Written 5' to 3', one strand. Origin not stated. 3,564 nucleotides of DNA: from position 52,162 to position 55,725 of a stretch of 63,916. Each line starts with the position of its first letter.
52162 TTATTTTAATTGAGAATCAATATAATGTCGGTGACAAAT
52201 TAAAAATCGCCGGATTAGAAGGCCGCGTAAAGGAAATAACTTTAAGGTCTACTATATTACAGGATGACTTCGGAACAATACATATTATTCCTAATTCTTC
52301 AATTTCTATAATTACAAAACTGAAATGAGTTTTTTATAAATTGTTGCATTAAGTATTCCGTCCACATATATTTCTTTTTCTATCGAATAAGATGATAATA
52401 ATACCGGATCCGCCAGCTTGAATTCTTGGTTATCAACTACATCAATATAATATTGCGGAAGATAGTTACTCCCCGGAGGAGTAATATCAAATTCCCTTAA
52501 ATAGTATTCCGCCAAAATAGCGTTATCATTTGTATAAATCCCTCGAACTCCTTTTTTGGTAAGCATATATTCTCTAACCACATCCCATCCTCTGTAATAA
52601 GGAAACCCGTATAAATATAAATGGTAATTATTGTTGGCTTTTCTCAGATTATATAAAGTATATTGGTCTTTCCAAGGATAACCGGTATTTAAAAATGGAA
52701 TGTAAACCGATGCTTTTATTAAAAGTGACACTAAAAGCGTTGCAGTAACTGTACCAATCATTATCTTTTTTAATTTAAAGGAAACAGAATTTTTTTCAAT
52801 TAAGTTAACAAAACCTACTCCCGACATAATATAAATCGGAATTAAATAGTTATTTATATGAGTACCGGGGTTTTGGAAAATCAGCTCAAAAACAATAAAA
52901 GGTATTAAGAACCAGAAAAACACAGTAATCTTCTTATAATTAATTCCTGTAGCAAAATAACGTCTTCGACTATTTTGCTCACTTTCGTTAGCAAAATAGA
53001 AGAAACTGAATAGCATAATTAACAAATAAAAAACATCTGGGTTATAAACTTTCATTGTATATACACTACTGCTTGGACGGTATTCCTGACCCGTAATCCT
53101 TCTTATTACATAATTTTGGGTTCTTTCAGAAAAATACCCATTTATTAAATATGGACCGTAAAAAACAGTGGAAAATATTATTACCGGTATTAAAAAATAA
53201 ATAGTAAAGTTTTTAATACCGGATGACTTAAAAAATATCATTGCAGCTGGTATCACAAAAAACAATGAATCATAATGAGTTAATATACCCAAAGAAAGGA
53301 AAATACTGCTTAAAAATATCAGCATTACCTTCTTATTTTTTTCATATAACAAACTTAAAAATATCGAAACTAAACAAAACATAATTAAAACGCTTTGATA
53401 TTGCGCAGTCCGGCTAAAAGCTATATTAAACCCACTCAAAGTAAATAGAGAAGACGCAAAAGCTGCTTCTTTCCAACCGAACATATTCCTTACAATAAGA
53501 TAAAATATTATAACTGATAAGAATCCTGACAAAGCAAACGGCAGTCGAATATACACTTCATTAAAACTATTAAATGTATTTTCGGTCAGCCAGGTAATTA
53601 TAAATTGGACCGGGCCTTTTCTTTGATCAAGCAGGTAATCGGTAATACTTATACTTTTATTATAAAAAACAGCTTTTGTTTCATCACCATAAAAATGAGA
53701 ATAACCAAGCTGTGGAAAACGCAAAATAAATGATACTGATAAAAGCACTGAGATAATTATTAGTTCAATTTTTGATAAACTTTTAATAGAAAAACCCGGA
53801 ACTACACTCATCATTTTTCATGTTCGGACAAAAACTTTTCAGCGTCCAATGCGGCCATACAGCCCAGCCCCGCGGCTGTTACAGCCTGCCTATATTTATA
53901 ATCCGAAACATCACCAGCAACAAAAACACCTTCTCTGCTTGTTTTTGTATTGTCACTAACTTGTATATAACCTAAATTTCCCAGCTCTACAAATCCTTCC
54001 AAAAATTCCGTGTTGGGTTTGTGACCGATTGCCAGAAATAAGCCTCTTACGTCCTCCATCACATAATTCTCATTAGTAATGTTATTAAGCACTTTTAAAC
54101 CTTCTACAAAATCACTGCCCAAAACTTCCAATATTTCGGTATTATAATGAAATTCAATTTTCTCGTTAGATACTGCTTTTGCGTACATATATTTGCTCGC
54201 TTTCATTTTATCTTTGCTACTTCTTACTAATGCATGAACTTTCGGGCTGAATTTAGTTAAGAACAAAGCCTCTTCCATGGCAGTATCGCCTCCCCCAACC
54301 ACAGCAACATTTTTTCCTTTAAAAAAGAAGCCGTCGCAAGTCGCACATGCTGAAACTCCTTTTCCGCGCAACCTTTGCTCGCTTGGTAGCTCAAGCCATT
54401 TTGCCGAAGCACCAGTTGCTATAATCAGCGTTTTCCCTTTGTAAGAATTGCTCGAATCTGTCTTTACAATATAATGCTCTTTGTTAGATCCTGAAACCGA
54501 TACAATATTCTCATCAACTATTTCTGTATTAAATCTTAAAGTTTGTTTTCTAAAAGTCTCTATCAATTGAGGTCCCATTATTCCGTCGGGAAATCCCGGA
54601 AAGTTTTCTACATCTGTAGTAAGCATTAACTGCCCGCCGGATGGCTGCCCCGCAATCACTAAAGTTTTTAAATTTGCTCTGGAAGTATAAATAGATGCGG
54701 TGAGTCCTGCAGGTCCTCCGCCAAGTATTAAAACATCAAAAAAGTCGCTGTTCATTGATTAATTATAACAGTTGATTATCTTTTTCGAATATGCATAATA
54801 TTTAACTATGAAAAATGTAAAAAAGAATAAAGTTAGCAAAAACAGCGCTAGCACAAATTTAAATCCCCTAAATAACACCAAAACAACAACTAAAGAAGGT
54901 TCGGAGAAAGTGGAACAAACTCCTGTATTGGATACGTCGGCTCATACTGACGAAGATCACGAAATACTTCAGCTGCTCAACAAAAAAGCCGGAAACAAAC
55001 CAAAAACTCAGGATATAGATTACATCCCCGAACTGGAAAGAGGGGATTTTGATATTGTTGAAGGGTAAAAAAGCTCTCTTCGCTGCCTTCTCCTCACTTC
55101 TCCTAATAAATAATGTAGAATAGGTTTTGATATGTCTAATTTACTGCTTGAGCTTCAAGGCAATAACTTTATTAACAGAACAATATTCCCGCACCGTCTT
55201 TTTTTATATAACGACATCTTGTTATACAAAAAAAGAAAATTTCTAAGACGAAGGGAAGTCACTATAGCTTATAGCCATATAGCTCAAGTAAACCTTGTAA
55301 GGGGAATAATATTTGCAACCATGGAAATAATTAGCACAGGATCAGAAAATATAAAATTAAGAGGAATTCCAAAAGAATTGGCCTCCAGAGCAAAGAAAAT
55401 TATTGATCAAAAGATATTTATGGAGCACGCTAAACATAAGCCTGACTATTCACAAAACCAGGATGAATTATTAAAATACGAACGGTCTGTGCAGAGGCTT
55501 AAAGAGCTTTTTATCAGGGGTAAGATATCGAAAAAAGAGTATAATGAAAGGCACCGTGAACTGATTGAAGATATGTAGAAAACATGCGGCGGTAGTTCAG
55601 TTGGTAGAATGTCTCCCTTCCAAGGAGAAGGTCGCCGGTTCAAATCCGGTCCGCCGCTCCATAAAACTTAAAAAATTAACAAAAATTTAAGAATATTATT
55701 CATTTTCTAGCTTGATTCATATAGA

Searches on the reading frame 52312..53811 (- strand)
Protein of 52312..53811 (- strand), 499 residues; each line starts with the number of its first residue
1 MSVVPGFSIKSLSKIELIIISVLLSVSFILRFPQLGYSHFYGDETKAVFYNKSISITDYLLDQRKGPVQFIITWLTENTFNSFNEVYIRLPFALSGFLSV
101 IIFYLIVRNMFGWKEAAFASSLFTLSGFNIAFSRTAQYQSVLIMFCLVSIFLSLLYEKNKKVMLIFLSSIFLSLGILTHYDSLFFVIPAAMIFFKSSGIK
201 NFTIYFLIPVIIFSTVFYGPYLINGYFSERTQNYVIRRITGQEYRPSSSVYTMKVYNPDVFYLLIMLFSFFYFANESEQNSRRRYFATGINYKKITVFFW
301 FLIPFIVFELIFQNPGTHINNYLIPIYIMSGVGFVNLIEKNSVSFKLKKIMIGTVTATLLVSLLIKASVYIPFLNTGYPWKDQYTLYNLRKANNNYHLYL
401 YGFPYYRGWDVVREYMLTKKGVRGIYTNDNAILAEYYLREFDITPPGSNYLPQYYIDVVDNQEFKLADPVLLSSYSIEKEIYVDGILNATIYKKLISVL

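Call 26: search_protein_families(library=pfam, proteins=[window:52312-53811:-], max_evalue=0.001)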
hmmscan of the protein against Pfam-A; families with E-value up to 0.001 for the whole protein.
window:52312-53811:- (499 aa): 1 family
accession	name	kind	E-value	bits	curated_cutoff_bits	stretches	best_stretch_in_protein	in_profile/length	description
PF13231.12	PMT_2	-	8.8e-13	49.2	26.1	1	65-216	2-157/160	Dolichyl-phosphate-mannose-protein mannosyltransferase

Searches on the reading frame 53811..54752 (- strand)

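Call 26: search_protein_families(library=pfam, proteins=[window:53811-54752:-], max_evalue=0.001)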
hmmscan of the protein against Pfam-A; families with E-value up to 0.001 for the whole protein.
window:53811-54752:- (313 aa): 10 families
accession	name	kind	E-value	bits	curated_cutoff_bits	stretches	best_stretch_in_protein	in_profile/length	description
PF07992.20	Pyr_redox_2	-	9.8e-45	153.6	26.1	1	5-294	1-288/291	Pyridine nucleotide-disulphide oxidoreductase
PF13738.12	Pyr_redox_3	-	5.3e-21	75.6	30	1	68-280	88-305/305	Pyridine nucleotide-disulphide oxidoreductase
PF00070.33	Pyr_redox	-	4.7e-12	46.7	22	1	148-214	1-70/82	Pyridine nucleotide-disulphide oxidoreductase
PF03486.20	HI0933_like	-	6.6e-08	32.7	50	0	6-42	2-38/244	HI0933-like protein Rossmann domain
PF01134.28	GIDA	-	4.8e-07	29.6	22.1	0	6-34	1-29/391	Glucose inhibited division protein A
PF00890.30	FAD_binding_2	-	7e-05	22.6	20.4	1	6-41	1-37/414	FAD binding domain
PF12831.13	FAD_oxidored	-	8.9e-05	22.4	27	1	6-40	1-36/416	FAD dependent oxidoreductase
PF01946.23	Thi4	-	0.00015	21.5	26.2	0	6-36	19-50/235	Thi4 family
PF13241.12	NAD_binding_7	-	0.00029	21.8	22.1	0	144-197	5-46/104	Putative NAD(P)-binding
PF13434.12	Lys_Orn_oxgnase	-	0.0007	19.3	21.3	0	70-203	110-247/339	L-lysine 6-monooxygenase/L-ornithine 5-monooxygenase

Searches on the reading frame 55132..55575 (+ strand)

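Call 26: search_protein_families(library=pfam, proteins=[window:55132-55575:+], max_evalue=0.001)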
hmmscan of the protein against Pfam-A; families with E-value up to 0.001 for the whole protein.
window:55132-55575:+ (148 aa): 2 families
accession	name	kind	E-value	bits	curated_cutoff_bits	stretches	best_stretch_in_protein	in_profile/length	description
PF03703.20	bPH_2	-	0.00036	21.2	22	1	34-91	16-78/78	Bacterial PH domain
PF14470.12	bPH_3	-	0.00072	20.4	23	0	20-92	22-94/95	Bacterial PH domain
